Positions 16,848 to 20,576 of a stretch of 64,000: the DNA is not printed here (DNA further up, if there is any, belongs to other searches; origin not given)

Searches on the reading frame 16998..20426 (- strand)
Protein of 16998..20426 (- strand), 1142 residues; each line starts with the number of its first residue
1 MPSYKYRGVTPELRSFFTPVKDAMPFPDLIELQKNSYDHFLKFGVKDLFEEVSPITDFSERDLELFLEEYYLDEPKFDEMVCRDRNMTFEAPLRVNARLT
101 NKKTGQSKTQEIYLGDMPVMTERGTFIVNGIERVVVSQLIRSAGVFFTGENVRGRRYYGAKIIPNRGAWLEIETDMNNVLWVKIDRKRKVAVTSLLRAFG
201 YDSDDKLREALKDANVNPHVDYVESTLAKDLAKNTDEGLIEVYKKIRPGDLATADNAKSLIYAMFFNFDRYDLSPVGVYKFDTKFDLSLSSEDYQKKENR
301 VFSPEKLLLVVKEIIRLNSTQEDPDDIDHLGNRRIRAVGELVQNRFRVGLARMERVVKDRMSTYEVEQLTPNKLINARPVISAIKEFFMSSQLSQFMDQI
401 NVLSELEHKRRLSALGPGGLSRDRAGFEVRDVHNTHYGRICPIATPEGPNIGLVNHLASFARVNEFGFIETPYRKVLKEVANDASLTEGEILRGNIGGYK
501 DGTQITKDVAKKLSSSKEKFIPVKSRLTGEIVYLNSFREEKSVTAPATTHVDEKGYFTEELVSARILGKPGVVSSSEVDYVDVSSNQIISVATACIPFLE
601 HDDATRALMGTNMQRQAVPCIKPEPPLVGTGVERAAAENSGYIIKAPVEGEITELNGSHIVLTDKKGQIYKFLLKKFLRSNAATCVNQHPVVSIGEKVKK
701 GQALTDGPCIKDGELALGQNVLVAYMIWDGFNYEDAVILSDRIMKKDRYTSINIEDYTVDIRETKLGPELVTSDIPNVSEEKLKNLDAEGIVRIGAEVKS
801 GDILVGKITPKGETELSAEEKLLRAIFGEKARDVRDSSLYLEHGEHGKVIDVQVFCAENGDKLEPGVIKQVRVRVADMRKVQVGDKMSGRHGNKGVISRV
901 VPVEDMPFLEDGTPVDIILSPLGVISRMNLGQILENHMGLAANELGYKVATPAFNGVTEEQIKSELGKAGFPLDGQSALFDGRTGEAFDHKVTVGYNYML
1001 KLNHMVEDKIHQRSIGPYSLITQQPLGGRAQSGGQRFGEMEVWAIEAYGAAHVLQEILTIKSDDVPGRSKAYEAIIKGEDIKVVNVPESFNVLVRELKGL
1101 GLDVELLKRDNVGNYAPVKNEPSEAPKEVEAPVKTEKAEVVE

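Call 30: search_protein_families(library=pfam, proteins=[window:16998-20426:-], max_evalue=0.00001)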
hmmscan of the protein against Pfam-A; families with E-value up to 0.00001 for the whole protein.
window:16998-20426:- (1142 aa): 6 families
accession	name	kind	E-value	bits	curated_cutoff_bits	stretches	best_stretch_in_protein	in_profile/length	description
PF00562.33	RNA_pol_Rpb2_6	-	1.5e-127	426.3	23.4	1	655-1031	11-373/373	RNA polymerase Rpb2, domain 6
PF04565.21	RNA_pol_Rpb2_3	-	1.6e-29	102.3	21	1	395-463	1-68/68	RNA polymerase Rpb2, domain 3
PF04560.25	RNA_pol_Rpb2_7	-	5.5e-26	91.2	32.1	1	1033-1107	1-85/87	RNA polymerase Rpb2, domain 7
PF04563.20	RNA_pol_Rpb2_1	-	7e-21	75.1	28.2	1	29-380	2-201/203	RNA polymerase beta subunit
PF04561.19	RNA_pol_Rpb2_2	-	6.3e-20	72.1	21.7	1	155-336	16-190/190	RNA polymerase Rpb2, domain 2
PF10385.14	RNA_pol_Rpb2_45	-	1.7e-15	57.2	28.2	1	524-584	6-66/66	RNA polymerase beta subunit external 1 domain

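Call 98: find_homologous_proteins(query=window:16998-20426:-, max_evalue=1e-50)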
Query window:16998-20426:- (1142 aa): 8000 proteins with E <= 1e-50 among 8000 candidates; the best 120 are listed.
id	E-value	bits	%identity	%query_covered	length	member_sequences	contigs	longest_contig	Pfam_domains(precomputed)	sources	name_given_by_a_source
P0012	0.0e+0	2567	100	100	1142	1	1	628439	PF04565.22,PF04561.20,PF04560.26,PF10385.15,PF04563.21,PF00562.34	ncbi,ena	-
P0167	0.0e+0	2453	95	100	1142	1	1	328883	PF04565.22,PF04561.20,PF04560.26,PF10385.15,PF04563.21,PF00562.34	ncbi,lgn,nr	ncbi:MAG: DNA-directed RNA polymerase subunit beta [Candidatus Magasanikbacteria bacterium]|nr:DNA-d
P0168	0.0e+0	2370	92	100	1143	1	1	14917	PF04565.22,PF04561.20,PF04560.26,PF10385.15,PF04563.21,PF00562.34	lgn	-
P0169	0.0e+0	2340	90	100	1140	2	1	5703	PF04565.22,PF04561.20,PF04560.26,PF10385.15,PF04563.21,PF00562.34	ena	-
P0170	0.0e+0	2320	90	98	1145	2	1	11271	PF04565.22,PF04561.20,PF04560.26,PF10385.15,PF04563.21,PF00562.34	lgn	-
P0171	0.0e+0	2314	90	98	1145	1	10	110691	PF04565.22,PF04561.20,PF04560.26,PF10385.15,PF04563.21,PF00562.34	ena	-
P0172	0.0e+0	2313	90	98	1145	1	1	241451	PF04565.22,PF04561.20,PF04560.26,PF10385.15,PF04563.21,PF00562.34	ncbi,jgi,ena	ncbi:MAG: DNA-directed RNA polymerase subunit beta [Patescibacteria group bacterium]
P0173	0.0e+0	2312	90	98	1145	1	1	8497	PF04565.22,PF04561.20,PF04560.26,PF10385.15,PF04563.21,PF00562.34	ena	-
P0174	0.0e+0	2311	90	98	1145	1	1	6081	PF04565.22,PF04561.20,PF04560.26,PF10385.15,PF04563.21,PF00562.34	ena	-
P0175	0.0e+0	2306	89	100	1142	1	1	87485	PF04565.22,PF04561.20,PF04560.26,PF10385.15,PF04563.21,PF00562.34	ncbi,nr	ncbi:MAG: DNA-directed RNA polymerase subunit beta [Patescibacteria group bacterium]|nr:DNA-directed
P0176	0.0e+0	2292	88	100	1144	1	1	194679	PF04565.22,PF04561.20,PF04560.26,PF10385.15,PF04563.21,PF00562.34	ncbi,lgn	-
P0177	0.0e+0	2271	89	98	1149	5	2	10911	PF04565.22,PF04561.20,PF04560.26,PF10385.15,PF04563.21,PF00562.34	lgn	-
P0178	0.0e+0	2220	87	99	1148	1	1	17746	PF04565.22,PF04561.20,PF04560.26,PF10385.15,PF04563.21,PF00562.34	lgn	-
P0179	0.0e+0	2179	85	99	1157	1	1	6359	PF04565.22,PF04561.20,PF04560.26,PF10385.15,PF04563.21,PF00562.34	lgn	-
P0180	0.0e+0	2125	83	98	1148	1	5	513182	PF04565.22,PF04561.20,PF04560.26,PF10385.15,PF04563.21,PF00562.34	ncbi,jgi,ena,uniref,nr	ncbi:MAG: DNA-directed RNA polymerase subunit beta [Candidatus Magasanikbacteria bacterium CG10_big_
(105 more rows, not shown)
